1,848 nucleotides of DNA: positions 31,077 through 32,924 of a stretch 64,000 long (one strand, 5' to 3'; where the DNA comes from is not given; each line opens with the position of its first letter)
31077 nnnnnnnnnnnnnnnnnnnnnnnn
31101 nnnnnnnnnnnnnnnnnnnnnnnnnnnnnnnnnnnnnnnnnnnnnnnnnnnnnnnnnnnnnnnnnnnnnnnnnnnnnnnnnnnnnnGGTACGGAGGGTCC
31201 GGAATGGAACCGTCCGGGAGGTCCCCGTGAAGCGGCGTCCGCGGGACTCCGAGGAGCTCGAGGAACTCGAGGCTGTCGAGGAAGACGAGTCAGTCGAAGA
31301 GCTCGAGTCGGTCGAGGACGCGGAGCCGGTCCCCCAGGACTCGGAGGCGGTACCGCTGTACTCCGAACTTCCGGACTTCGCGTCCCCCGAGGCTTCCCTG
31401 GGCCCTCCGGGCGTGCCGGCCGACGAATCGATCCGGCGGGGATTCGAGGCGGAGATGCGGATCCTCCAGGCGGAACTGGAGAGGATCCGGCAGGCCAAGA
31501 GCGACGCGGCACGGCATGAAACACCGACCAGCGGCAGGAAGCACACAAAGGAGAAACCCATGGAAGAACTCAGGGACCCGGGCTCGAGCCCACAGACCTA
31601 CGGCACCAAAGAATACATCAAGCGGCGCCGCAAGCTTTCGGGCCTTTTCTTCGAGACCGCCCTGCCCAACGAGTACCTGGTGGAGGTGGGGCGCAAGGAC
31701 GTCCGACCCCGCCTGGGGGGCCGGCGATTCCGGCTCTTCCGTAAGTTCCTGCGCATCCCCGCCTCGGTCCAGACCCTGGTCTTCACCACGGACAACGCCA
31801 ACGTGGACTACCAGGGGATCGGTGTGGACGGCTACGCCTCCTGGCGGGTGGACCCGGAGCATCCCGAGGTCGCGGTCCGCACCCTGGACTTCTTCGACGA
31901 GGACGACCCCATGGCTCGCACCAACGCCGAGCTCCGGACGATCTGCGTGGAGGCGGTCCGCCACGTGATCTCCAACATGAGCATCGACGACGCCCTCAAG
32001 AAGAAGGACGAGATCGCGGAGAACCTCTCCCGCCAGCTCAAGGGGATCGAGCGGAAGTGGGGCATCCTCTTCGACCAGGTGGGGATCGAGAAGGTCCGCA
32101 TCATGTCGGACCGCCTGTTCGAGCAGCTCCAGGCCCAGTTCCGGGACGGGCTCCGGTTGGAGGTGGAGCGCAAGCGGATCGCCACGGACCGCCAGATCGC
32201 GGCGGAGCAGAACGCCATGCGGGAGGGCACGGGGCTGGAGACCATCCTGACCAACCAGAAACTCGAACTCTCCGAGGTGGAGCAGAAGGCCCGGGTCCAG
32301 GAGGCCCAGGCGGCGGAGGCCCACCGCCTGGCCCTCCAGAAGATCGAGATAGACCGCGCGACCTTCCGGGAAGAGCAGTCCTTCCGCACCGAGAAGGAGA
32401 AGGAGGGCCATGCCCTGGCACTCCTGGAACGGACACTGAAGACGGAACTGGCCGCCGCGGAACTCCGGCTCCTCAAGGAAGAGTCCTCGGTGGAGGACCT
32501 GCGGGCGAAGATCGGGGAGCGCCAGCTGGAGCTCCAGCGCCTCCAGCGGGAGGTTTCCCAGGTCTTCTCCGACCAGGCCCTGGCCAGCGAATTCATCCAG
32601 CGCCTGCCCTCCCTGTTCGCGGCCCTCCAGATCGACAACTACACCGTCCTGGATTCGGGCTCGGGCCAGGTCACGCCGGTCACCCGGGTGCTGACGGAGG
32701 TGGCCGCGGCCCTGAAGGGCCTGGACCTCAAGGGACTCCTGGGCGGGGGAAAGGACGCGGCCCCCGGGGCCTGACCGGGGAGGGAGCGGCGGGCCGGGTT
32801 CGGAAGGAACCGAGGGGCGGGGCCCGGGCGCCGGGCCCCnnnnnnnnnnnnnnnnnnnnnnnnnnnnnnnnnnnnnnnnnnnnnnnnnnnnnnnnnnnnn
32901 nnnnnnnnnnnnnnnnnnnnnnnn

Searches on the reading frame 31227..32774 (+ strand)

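Call 10: search_protein_families(library=pfam, proteins=[window:31227-32774:+], max_evalue=0.001)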
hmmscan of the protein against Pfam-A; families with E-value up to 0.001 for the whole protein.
window:31227-32774:+ (515 aa): 1 family
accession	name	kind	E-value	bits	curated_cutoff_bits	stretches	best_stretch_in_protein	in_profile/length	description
PF01145.31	Band_7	-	4.3e-15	56.7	23.6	1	159-311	18-165/176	SPFH domain / Band 7 family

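Call 54: search_protein_families(library=padloc, proteins=[window:31227-32774:+], max_evalue=0.001)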
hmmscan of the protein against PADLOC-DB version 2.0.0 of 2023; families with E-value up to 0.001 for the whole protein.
window:31227-32774:+ (515 aa): 0 families
